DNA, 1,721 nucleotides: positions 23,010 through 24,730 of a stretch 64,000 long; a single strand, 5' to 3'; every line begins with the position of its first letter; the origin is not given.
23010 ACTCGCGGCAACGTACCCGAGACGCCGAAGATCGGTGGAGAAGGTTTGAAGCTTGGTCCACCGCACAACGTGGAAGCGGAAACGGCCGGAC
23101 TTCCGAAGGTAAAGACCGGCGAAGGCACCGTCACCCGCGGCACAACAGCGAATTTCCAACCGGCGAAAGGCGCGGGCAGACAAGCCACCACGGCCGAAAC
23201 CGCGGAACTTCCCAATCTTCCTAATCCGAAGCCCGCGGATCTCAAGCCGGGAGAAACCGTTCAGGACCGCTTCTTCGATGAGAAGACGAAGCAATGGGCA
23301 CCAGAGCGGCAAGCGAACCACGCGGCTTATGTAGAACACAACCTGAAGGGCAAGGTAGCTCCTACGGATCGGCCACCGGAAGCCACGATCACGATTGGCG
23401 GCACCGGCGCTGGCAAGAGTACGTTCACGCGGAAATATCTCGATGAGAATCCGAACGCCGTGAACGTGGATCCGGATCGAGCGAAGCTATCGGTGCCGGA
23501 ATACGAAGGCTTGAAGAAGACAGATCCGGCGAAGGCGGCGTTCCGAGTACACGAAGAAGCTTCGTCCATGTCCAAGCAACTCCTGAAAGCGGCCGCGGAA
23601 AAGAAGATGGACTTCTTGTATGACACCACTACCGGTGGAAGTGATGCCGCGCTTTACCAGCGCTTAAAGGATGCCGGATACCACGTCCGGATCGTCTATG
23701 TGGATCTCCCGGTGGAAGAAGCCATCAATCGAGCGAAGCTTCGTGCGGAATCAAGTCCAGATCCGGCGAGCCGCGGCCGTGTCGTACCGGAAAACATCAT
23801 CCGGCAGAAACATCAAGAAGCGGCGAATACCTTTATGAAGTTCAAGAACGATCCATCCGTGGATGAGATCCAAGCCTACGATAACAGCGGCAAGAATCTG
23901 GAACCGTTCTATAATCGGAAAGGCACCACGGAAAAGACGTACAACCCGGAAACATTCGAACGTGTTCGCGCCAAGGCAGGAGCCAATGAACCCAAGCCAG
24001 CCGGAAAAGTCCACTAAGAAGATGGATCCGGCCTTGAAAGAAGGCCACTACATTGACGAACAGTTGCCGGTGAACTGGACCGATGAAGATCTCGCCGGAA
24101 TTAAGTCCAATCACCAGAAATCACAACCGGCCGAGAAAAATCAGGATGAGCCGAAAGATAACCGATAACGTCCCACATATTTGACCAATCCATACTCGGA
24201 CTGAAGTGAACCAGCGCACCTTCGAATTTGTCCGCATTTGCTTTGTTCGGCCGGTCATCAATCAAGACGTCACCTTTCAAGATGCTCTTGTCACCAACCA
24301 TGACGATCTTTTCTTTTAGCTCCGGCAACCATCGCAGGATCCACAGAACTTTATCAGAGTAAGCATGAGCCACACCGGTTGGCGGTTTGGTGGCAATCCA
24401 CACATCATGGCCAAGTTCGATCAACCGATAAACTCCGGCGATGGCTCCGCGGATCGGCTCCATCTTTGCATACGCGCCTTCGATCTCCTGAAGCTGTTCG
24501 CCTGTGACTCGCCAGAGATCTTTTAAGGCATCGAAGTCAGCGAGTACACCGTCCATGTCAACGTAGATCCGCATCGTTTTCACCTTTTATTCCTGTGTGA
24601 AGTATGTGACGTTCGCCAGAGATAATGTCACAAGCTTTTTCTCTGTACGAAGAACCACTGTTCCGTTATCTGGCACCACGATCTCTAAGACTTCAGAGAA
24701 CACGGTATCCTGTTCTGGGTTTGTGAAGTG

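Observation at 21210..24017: Zeta-toxin-type kinase domain fused to the end of a 935-aa internal-virion-type protein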

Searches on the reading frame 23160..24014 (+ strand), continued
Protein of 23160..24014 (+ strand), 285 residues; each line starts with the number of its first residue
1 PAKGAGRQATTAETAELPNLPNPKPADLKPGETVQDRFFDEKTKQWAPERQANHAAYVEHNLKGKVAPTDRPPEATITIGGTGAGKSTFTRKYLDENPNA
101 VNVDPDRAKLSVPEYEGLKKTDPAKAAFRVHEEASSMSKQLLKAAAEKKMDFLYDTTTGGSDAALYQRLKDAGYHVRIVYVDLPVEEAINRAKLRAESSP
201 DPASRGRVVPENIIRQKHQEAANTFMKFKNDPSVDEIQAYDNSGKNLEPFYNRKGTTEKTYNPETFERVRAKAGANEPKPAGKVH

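Call 60: find_encoding_contigs(protein=P0059, flank=5000, max_places=1)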
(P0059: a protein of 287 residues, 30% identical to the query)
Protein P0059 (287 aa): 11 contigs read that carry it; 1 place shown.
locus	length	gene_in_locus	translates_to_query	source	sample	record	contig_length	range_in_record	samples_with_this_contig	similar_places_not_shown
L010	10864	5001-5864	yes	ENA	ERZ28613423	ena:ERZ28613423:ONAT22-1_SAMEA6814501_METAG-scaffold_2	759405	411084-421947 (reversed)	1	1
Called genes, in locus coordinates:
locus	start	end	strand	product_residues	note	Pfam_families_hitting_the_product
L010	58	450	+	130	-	-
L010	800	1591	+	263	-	-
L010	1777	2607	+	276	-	PF00583:Acetyltransf_1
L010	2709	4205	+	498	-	PF03853:YjeF_N, PF01256:Carb_kinase, PF02110:HK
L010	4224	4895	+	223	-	PF00881:Nitroreductase (faint), PF14512:TM1586_NiRdase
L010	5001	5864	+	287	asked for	PF06414:Zeta_toxin, PF13671:AAA_33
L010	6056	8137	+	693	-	PF09334:tRNA-synt_1g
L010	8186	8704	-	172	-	PF03073:TspO_MBR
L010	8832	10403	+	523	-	PF00005:ABC_tran, PF02463:SMC_N (faint), PF13304:AAA_21 (faint), PF12848:ABC_tran_Xtn, PF00005:ABC_tran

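Call 61: predict_structure(alignment_id=A5)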
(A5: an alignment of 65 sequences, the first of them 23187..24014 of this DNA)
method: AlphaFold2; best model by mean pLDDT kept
length: 276 residues; sequences in the alignment: 65
mean_pLDDT: 92.2   pTM: 0.89
mean pLDDT of the five models: 92.2, 91.2, 90.6, 90.6, 90.4
residues with pLDDT >= 90: 239; 70-90: 13; 50-70: 19; < 50: 5
segments of 3 or more residues with pLDDT < 50: 1-4
pLDDT, mean of each block of 10 residues (from residue 1): 56 84 97 97 97 97 98 95 96 96 95 95 97 98 88 85 98 97 95 92 95 95 97 96 98 98 82 55
secondary structure, 60 per line:
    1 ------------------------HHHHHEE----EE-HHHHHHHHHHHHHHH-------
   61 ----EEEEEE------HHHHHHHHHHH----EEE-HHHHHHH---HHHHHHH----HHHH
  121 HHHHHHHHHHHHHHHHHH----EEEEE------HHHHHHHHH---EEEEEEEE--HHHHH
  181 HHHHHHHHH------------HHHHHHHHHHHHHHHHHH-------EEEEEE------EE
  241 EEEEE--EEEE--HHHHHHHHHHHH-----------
elements in order: H25-29 H39-53 E65-70 H77-87 E92-94 H96-102 H106-112 H117-138 E143-147 H154-162 E166-173 H176-189 H202-219 E227-232 E239-245 E248-251 H254-265

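Call 64: fold_search(model_id=the predicted structure, library=pdb)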
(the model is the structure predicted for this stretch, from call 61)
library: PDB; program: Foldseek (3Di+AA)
matches with E <= 10: 1214; with E <= 0.001: 83
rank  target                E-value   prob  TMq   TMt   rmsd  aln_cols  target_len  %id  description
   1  2p5t_B                9.0e-11  1.00  0.59  0.66   4.4       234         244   18  Molecular and structural characterization of the PezAT chromosomal toxin-antitoxin system of the human pathogen Strept (released 2007-05-15)
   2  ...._D                1.5e-10  1.00  0.57  0.58   8.8       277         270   15  Crystal Structure of the Plasmid Maintenance System epsilon/zeta: Meachnism of toxin inactivation and toxin function (released 2003-01-29)
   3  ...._D                2.6e-10  1.00  0.61  0.62   9.8       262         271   15  Structure of a toxin-antitoxin system bound to its substrate (released 2011-03-09)
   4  4z8v_A                3.7e-10  1.00  0.68  0.58   4.7       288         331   15  CRYSTAL STRUCTURE OF AVRRXO1-ORF1:-ORF2 COMPLEX, NATIVE. (released 2015-09-23)
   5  2p5t_F                4.2e-10  1.00  0.52  0.59   4.4       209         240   18  Molecular and structural characterization of the PezAT chromosomal toxin-antitoxin system of the human pathogen Strept (released 2007-05-15)
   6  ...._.                4.7e-10  1.00  0.63  0.64   7.5       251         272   14  Crystal Structure of the Plasmid Maintenance System epsilon/zeta: Meachnism of toxin inactivation and toxin function (released 2003-01-29)
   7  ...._B                5.6e-10  1.00  0.61  0.62   9.5       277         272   14  Structure of a toxin-antitoxin system bound to its substrate (released 2011-03-09)
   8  2p5t_D                6.3e-10  1.00  0.60  0.66   7.2       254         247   16  Molecular and structural characterization of the PezAT chromosomal toxin-antitoxin system of the human pathogen Strept (released 2007-05-15)
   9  4z8t_A                1.6e-09  1.00  0.59  0.50   5.0       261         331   17  CRYSTAL STRUCTURE OF AvrRxo1-ORF1:AvrRxo1-ORF2 WITH SULPHATE IONS (released 2015-09-23)
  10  2p5t_H                2.6e-09  1.00  0.58  0.65   4.4       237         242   17  Molecular and structural characterization of the PezAT chromosomal toxin-antitoxin system of the human pathogen Strept (released 2007-05-15)
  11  4z8u_A                4.4e-09  1.00  0.62  0.52   5.2       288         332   15  CRYSTAL STRUCTURE OF AvrRxo1-ORF1:-ORF2 WITH ATP (released 2015-09-23)
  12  4z8q_A                7.1e-09  1.00  0.58  0.49   5.3       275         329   16  CRYSTAL STRUCTURE OF AvrRxo1-ORF1:AvrRxo1-ORF2 COMPLEX, SELENOMETHIONINE SUBSTITUTED. (released 2015-09-23)
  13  4gp6_B                8.5e-06  1.00  0.40  0.61   6.9       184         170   16  Polynucleotide kinase (released 2012-11-14)
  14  4gp6_A                1.8e-05  1.00  0.44  0.66   5.9       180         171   17  Polynucleotide kinase (released 2012-11-14)
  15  4gp7_A                4.0e-05  1.00  0.44  0.67   4.1       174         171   18  Polynucleotide kinase (released 2012-11-14)
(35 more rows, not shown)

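Call 71: search_solved_structures(query=A5, max_evalue=0.001, show_alignments=5)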
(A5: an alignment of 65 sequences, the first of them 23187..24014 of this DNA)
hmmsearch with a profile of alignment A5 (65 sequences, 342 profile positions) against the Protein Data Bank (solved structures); distinct sequences matched with E-value up to 0.001: 31.
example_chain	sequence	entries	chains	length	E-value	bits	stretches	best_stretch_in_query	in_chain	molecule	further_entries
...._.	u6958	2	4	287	5.3e-25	91.8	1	65-275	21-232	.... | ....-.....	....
2p5t_B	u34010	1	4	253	8.5e-21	78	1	69-203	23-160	PezT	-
4z8v_A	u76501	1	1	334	3.8e-15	59.4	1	49-222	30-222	AvrRxo1-ORF1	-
4z8q_A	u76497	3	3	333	3.9e-15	59.4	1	49-220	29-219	AvrRxo1-ORF1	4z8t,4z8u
4xrp_A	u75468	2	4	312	7.9e-15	58.4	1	71-225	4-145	Pnkp1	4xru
1ly1_A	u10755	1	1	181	2.3e-07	33.8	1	78-132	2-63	polynucleotide kinase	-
3u7g_A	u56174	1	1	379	4.8e-07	32.7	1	77-111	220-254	Bifunctional polynucleotide phosphatase/kinase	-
3u7e_B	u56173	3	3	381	4.9e-07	32.7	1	77-111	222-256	Bifunctional polynucleotide phosphatase/kinase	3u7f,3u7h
1yj5_A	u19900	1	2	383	5e-07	32.7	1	77-111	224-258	5' polynucleotide kinase-3' phosphatase catalytic domain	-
3zvl_A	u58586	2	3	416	6.4e-07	32.4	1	77-111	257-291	BIFUNCTIONAL POLYNUCLEOTIDE PHOSPHATASE/KINASE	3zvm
3zvn_A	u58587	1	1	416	6.4e-07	32.4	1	77-111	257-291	BIFUNCTIONAL POLYNUCLEOTIDE PHOSPHATASE/KINASE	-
1ltq_A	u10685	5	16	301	1.1e-06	31.6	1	78-132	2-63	POLYNUCLEOTIDE KINASE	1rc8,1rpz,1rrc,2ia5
4gp7_A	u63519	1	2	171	1.4e-06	31.3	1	80-235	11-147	Metallophosphoesterase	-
4jst_A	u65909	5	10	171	6.3e-06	29.1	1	80-235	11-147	Metallophosphoesterase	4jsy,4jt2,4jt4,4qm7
4gp6_A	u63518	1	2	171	3.3e-05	26.7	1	80-228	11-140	Metallophosphoesterase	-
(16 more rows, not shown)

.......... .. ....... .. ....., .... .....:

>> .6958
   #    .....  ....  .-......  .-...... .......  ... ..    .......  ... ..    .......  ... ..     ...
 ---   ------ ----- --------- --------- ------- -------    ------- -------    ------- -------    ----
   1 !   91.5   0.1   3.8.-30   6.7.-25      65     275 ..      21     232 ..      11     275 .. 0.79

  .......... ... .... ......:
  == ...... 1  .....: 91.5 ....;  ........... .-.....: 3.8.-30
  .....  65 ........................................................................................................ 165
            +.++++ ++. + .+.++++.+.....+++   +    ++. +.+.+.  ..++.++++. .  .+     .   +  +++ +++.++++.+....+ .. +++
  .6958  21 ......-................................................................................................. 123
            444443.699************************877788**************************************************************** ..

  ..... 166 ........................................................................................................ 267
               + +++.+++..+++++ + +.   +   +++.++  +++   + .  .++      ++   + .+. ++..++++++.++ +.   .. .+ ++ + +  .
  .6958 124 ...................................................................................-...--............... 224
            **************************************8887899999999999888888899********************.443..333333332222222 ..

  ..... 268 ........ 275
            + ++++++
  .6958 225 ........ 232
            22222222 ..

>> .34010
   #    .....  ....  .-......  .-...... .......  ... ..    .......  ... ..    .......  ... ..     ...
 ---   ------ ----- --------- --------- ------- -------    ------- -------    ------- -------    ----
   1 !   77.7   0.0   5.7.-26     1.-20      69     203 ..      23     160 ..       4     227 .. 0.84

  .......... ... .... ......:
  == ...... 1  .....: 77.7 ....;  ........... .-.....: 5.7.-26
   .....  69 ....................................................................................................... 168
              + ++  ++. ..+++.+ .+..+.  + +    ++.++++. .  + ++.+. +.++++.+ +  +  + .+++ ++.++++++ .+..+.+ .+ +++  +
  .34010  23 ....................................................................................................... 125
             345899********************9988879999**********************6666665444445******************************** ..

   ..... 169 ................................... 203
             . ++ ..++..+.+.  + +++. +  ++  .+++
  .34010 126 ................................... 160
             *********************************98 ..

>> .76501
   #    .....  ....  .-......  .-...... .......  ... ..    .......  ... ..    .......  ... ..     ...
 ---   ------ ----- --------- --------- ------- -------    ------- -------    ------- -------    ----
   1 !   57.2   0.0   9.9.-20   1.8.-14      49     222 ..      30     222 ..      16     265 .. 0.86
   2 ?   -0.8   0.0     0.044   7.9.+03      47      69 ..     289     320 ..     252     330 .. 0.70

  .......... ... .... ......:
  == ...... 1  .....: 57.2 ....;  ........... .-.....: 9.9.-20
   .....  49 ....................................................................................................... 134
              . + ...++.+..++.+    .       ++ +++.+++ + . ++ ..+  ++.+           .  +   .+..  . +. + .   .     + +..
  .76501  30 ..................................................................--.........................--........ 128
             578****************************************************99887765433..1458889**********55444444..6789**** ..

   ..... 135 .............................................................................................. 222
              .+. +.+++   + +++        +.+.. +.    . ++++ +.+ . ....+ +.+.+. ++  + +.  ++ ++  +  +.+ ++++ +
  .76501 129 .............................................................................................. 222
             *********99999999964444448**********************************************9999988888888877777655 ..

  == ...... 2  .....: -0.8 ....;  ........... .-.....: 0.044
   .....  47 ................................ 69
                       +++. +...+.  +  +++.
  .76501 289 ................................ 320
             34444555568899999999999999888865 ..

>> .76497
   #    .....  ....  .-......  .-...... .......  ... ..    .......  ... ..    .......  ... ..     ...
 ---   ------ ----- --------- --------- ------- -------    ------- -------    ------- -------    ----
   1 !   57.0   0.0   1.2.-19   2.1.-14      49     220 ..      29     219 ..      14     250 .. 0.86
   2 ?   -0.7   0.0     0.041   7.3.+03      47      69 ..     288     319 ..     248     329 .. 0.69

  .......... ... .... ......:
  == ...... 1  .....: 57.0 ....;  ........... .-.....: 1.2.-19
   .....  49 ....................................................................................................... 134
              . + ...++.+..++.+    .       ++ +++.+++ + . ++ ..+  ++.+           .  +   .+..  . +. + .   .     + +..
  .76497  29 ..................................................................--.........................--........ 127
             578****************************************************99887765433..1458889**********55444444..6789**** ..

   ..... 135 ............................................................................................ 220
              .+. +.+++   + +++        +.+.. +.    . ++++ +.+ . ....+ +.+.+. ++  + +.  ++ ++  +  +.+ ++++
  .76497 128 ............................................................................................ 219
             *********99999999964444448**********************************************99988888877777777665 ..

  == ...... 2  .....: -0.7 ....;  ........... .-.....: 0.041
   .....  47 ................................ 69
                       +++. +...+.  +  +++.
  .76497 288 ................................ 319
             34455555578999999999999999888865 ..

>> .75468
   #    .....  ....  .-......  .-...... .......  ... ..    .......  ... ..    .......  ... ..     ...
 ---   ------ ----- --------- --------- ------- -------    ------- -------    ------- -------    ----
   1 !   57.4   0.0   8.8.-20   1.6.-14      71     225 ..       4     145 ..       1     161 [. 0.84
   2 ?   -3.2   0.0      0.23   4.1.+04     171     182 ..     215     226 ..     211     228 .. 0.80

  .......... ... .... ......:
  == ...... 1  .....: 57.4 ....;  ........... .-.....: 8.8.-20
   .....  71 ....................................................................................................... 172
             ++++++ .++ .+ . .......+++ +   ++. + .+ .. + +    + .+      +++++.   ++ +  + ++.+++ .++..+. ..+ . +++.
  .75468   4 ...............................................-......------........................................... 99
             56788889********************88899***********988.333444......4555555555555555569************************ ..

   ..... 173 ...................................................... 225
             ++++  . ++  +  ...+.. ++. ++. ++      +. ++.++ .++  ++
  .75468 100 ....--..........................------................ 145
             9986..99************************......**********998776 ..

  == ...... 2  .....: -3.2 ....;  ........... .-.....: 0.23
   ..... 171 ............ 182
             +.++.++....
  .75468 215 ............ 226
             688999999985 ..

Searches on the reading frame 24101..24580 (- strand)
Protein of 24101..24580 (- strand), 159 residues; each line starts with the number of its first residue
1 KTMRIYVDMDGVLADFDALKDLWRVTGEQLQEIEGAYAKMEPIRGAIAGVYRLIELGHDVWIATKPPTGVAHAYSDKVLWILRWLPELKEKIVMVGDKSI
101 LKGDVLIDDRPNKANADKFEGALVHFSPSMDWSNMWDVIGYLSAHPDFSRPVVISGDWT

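Call 3: search_protein_families(library=pfam, proteins=[window:24101-24580:-], max_evalue=0.01)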
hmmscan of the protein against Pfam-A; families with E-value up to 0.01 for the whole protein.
window:24101-24580:- (159 aa): 1 family
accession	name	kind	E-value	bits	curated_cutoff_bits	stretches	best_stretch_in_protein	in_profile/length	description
PF06941.18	NT5C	-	7.8e-14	52.4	24.8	1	35-127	61-151/180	5' nucleotidase, deoxy (Pyrimidine), cytosolic type C protein (NT5C)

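Call 4: search_protein_families(library=phrogs, proteins=[window:24101-24580:-], max_evalue=0.01)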
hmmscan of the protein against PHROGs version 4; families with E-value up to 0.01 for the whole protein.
window:24101-24580:- (159 aa): 5 families
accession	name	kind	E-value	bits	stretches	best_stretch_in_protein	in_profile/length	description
phrog_420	-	unknown function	1.1e-15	58.8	1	34-115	77-163/267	unknown function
phrog_1238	-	moron, auxiliary metabolic gene and host takeover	2.4e-07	31.5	1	1-119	21-122/155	phosphoheptose isomerase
phrog_415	-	other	4e-05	24.4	1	5-65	24-88/218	polynucleotide kinase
phrog_2643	-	moron, auxiliary metabolic gene and host takeover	0.00033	21.4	1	2-110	6-139/182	5'-3' deoxyribonucleotidase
phrog_34365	-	unknown function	0.0091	16.8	0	10-52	112-154/160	-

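Call 81: search_protein_families(library=padloc, proteins=[window:24101-24580:-], max_evalue=0.01)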
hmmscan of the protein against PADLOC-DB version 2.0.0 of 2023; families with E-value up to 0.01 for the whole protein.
window:24101-24580:- (159 aa): 0 families
